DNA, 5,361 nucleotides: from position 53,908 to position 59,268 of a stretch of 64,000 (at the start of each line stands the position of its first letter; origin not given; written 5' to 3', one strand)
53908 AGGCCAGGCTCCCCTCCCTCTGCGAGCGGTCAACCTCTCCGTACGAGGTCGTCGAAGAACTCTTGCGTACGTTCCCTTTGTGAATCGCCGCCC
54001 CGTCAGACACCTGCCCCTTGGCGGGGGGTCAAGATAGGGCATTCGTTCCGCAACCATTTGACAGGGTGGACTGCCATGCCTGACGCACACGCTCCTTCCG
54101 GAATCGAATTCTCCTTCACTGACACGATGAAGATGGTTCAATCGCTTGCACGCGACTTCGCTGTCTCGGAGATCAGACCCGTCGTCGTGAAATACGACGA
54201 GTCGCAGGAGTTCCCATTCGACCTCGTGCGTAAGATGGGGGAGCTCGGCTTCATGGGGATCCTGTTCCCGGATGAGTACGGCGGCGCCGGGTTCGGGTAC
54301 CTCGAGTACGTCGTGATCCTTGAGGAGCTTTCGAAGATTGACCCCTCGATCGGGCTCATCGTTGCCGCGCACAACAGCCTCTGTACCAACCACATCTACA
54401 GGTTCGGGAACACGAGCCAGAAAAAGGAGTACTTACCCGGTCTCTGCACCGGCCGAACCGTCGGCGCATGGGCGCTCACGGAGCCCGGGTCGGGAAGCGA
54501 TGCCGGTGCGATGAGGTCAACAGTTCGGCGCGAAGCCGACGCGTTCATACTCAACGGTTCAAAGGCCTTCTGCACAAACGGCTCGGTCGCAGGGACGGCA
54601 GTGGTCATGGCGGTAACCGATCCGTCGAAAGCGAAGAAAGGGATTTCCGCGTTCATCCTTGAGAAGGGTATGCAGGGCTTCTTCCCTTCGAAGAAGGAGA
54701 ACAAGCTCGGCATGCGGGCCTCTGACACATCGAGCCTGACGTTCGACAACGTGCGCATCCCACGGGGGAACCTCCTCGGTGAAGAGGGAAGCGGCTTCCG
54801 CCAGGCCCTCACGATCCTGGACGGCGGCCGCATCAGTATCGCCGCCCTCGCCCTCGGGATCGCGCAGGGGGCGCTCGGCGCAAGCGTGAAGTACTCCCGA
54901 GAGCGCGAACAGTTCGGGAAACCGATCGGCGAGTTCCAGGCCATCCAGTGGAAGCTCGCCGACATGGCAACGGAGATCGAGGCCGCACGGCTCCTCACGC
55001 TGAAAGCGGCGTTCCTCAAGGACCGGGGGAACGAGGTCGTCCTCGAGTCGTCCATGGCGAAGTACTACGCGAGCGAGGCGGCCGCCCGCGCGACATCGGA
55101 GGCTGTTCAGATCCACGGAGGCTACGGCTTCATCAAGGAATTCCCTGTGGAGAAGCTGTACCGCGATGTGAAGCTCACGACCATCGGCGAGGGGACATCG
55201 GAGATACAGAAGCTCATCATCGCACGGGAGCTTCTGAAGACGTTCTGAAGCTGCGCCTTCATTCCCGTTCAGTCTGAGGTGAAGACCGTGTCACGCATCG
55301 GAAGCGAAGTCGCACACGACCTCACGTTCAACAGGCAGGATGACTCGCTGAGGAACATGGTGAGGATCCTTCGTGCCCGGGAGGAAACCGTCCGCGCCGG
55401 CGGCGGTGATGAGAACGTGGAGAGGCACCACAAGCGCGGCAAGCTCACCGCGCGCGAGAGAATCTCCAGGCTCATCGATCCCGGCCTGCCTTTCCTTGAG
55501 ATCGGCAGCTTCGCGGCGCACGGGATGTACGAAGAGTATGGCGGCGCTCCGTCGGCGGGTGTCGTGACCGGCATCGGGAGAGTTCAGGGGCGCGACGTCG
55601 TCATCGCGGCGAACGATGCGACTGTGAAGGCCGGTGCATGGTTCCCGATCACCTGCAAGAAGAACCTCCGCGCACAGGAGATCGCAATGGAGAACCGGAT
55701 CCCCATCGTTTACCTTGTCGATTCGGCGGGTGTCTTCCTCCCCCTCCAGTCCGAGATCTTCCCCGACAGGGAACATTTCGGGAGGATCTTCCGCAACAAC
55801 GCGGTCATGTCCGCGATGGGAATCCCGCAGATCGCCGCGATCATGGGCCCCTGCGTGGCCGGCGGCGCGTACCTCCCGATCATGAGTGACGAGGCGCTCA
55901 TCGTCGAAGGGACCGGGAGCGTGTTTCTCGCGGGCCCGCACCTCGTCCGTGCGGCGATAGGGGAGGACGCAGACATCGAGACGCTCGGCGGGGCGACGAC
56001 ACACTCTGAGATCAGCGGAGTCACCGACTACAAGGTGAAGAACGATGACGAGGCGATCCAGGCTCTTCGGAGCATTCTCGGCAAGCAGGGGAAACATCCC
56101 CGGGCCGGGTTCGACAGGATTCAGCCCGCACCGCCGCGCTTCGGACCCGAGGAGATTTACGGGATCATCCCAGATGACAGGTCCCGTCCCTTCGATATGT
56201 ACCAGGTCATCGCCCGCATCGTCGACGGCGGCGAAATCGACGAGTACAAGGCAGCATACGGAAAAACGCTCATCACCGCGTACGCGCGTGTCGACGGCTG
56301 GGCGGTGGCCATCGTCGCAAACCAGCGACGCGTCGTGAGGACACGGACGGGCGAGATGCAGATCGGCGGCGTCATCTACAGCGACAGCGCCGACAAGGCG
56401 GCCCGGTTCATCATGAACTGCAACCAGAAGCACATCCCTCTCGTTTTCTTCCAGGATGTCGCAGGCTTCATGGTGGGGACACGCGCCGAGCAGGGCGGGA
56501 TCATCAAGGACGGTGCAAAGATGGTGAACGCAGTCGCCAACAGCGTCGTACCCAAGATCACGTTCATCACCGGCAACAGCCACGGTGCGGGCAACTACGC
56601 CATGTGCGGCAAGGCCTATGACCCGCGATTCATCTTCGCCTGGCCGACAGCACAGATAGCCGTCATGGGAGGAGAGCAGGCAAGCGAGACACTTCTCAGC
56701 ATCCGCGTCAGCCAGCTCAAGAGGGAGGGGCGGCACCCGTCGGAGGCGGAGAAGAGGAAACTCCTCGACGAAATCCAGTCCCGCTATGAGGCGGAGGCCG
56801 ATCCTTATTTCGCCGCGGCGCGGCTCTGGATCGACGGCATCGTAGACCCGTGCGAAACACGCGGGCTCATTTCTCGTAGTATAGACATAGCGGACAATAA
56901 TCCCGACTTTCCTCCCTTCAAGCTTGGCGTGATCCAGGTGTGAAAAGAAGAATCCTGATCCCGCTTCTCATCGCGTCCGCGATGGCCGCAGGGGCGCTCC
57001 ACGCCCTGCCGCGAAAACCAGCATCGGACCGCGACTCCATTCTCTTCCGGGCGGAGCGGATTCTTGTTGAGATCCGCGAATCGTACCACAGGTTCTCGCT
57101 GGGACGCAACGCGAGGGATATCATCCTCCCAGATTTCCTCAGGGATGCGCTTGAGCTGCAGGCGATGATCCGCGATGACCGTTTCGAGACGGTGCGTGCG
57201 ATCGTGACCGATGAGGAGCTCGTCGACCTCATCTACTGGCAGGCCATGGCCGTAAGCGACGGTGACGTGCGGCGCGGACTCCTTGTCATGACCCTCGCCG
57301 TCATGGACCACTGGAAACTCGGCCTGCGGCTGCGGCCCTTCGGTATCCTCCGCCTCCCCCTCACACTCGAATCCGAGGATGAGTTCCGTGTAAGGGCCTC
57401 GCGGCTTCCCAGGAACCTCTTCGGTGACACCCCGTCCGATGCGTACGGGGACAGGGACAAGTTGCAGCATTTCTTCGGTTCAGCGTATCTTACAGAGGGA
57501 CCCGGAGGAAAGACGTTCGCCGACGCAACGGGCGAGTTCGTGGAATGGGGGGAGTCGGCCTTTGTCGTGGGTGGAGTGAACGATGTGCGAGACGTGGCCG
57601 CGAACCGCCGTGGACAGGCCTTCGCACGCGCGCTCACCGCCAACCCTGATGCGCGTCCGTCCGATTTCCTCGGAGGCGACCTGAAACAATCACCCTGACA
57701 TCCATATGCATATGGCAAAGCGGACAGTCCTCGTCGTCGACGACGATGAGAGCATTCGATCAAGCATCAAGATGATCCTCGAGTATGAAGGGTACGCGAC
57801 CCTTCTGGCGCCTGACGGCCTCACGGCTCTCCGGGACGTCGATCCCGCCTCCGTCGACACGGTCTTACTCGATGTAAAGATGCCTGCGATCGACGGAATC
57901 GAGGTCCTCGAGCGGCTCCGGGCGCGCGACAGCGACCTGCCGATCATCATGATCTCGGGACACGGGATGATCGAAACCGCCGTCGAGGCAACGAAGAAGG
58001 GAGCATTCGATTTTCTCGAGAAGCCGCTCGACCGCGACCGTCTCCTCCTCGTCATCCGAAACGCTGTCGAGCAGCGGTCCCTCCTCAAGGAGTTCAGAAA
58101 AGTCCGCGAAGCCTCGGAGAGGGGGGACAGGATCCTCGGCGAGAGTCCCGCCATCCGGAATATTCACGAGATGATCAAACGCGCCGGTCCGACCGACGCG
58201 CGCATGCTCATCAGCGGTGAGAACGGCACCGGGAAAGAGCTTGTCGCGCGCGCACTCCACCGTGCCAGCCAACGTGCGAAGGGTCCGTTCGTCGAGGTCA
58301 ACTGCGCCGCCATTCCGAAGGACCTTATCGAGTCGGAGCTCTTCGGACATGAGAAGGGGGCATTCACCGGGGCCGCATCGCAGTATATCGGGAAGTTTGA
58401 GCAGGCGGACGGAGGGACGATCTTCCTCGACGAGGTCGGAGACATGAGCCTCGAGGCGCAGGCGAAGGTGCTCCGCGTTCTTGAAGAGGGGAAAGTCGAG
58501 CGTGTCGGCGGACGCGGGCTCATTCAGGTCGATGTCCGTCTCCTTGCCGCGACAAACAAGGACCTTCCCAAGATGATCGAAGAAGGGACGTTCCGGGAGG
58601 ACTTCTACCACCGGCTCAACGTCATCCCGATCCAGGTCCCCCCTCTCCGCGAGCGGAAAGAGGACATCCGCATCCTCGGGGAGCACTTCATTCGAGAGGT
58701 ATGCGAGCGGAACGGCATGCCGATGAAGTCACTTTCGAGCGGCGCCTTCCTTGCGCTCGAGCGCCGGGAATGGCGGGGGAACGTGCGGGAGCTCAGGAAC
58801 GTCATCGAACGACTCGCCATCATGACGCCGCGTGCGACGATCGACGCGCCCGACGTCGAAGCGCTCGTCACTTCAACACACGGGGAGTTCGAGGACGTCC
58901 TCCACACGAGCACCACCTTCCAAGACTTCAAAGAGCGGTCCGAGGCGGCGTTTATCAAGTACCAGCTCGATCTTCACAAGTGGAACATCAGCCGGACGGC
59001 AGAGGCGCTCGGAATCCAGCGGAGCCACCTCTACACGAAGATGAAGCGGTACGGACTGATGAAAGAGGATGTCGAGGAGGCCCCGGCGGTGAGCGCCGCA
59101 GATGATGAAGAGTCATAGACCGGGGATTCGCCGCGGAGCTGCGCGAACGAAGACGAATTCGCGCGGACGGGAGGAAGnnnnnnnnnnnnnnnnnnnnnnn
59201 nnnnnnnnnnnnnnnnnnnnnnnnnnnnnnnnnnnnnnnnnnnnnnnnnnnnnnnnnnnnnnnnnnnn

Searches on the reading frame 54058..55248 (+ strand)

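Call 18: search_protein_families(library=ncbifam, proteins=[window:54058-55248:+], max_evalue=0.00001)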
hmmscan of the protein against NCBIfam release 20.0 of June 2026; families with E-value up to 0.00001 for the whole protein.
window:54058-55248:+ (396 aa): 22 families
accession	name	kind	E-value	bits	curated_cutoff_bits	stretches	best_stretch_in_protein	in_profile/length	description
NF042972.1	AcrlCoAredClosAcrC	equivalog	5.5e-138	459.7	640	1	17-394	2-378/378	acryloyl-CoA reductase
NF045552.1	GlutCoADH_Des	equivalog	2.8e-98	329.6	470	1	17-392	2-379/387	glutaryl-CoA dehydrogenase Acd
NF058590.1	AcCoDHFadEBacil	equivalog_domain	6e-93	312.3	600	1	19-394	20-412/586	acyl-CoA dehydrogenase FadE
NF043006.1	CyhCrbnylCoADH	equivalog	4e-90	302.5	650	1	24-394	8-377/380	cyclohexane-1-carbonyl-CoA dehydrogenase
NF042439.1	SulpropCoADesulf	equivalog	1.3e-84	284.1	600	1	29-394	2-372/379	3-sulfinopropanoyl-CoA desulfinase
NF045652.1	ProlPCPDhRedW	equivalog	1.2e-75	254.7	650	1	23-392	4-373/376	L-prolyl-[peptidyl-carrier protein] dehydrogenase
NF053553.1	prodigi_MBC_PigA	equivalog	4.6e-75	253.1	500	1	17-392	2-379/381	prodigiosin MBC biosynthesis dehydrogenase PigA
TIGR03207.1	cyc_hxne_CoA_dh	equivalog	4.2e-70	236.4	575.35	1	26-391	7-370/372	cyclohexanecarboxyl-CoA dehydrogenase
NF008997.0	PRK12341.1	equivalog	3.4e-69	233.7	537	1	29-396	15-380/382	acyl-CoA dehydrogenase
NF002885.1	PRK03354.1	equivalog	7.2e-63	212.9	540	1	17-395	2-376/378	crotonobetainyl-CoA dehydrogenase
NF052270.1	Staph_DH_FadE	equivalog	3.1e-54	184.2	600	1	26-392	28-393/400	acyl-CoA dehydrogenase FadE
NF007000.1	PRK09463.1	subfamily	1.5e-37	129.3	600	1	48-359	70-399/726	acyl-CoA dehydrogenase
TIGR03203.1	pimD_small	equivalog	5.5e-35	121.1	652.7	1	58-372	44-356/378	pimeloyl-CoA dehydrogenase small subunit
NF049984.1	Rv1679_FadE16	equivalog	2.6e-34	119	600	1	44-376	17-349/371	Rv1679 family acyl-CoA dehydrogenase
NF009586.0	PRK13026.1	subfamily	1.8e-33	115.9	608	1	48-359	105-434/777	acyl-CoA dehydrogenase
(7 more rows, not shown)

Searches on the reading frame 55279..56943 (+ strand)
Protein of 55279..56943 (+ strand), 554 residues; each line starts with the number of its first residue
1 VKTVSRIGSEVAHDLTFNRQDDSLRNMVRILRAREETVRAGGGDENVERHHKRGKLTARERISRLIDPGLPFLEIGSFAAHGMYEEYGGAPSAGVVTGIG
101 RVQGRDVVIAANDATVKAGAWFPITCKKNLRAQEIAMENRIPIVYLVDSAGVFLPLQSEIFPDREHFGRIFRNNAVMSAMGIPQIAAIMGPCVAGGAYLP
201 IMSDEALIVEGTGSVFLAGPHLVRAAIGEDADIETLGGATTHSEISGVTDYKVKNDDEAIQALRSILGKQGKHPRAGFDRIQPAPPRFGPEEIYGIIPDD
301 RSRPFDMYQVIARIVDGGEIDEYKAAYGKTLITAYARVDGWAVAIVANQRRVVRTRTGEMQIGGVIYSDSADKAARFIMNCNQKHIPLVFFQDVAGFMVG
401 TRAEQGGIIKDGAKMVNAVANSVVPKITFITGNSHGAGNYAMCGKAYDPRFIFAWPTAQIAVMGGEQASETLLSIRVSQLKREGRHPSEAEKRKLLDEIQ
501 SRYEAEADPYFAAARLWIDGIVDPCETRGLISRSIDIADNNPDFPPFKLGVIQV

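Call 18: search_protein_families(library=ncbifam, proteins=[window:55279-56943:+], max_evalue=0.00001)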
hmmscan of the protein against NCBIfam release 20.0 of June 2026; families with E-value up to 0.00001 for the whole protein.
window:55279-56943:+ (554 aa): 5 families
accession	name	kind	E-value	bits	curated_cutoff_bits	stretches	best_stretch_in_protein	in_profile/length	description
TIGR01117.1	mmdA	subfamily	5.7e-110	368.5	998.8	1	28-550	3-508/512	methylmalonyl-CoA decarboxylase subunit alpha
NF041504.1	AccA_sub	subfamily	2.7e-14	53.2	300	2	329-442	39-151/257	carboxyltransferase subunit alpha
NF004344.0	PRK05724.1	equivalog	2e-11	43.7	357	1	96-207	99-215/319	acetyl-CoA carboxylase carboxyltransferase subunit alpha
TIGR00513.1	accA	equivalog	1.5e-09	37.7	319.3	0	95-204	98-212/321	acetyl-CoA carboxylase carboxyl transferase subunit alpha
NF008971.0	PRK12319.1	equivalog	8.2e-07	28.9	406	0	96-212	57-167/256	acetyl-CoA carboxylase carboxyl transferase subunit alpha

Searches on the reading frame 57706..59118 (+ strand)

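Call 18: search_protein_families(library=ncbifam, proteins=[window:57706-59118:+], max_evalue=0.00001)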
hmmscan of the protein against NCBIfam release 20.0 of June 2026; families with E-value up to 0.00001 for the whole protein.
window:57706-59118:+ (470 aa): 106 families (the best 25 are shown)
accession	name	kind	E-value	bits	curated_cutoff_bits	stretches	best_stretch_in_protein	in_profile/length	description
TIGR01818.1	ntrC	equivalog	1.2e-136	456.2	558.6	1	8-409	1-400/463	nitrogen regulation protein NR(I)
NF051870.1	NAssimRespRegNtrX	equivalog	2.7e-135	451.7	600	1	7-451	3-452/452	nitrogen assimilation response regulator NtrX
NF008469.0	PRK11361.1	equivalog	7.2e-135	450.2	714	1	4-455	3-460/461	acetoacetate metabolism transcriptional regulator AtoC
TIGR02915.1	PEP_resp_reg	equivalog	4e-119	398.4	502.6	1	8-451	1-444/445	PEP-CTERM-box response regulator transcription factor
NF008176.1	PRK10923.1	equivalog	1.9e-112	376.3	620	1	3-386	1-383/469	nitrogen regulation protein NR(I)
NF041552.1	TF_PrdR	equivalog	4.5e-108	362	795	1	127-450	254-577/577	sigma-54 dependent transcriptional regulator PrdR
NF011695.0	PRK15115.1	equivalog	2.7e-107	359.3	763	1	6-456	7-443/445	two-component system response regulator GlrR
NF041946.1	LuxO_transreg_Vib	equivalog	6.5e-105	351.6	800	1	11-447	2-458/463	quorum-sensing sigma-54 dependent transcriptional regulator LuxO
NF007689.0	PRK10365.1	equivalog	1.2e-103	347.3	760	1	4-448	4-441/441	sigma-54-dependent response regulator transcription factor ZraR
TIGR01817.1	nifA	equivalog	3.2e-102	343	528.85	1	126-402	181-453/534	nif-specific transcriptional activator NifA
NF003451.0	PRK05022.1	equivalog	8.1e-102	341.5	476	1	130-451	179-510/512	nitric oxide reductase transcriptional regulator NorR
NF049963.1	RespRegFlgRCampy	domain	1.5e-94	317.3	750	1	8-450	3-428/429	fla regulon two-component system response regulator FlgR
NF038308.1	RNA_repair_RtcR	equivalog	9.5e-94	315.1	650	1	89-402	123-450/530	RNA repair transcriptional activator RtcR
NF050807.1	TransRegFlbDCaul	equivalog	1.3e-92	311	750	1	39-387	37-364/454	sigma-54-dependent transcriptional regulator FlbD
TIGR02974.1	phageshock_pspF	equivalog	3.7e-86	289.4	443.55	1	143-373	1-232/336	phage shock protein operon transcriptional activator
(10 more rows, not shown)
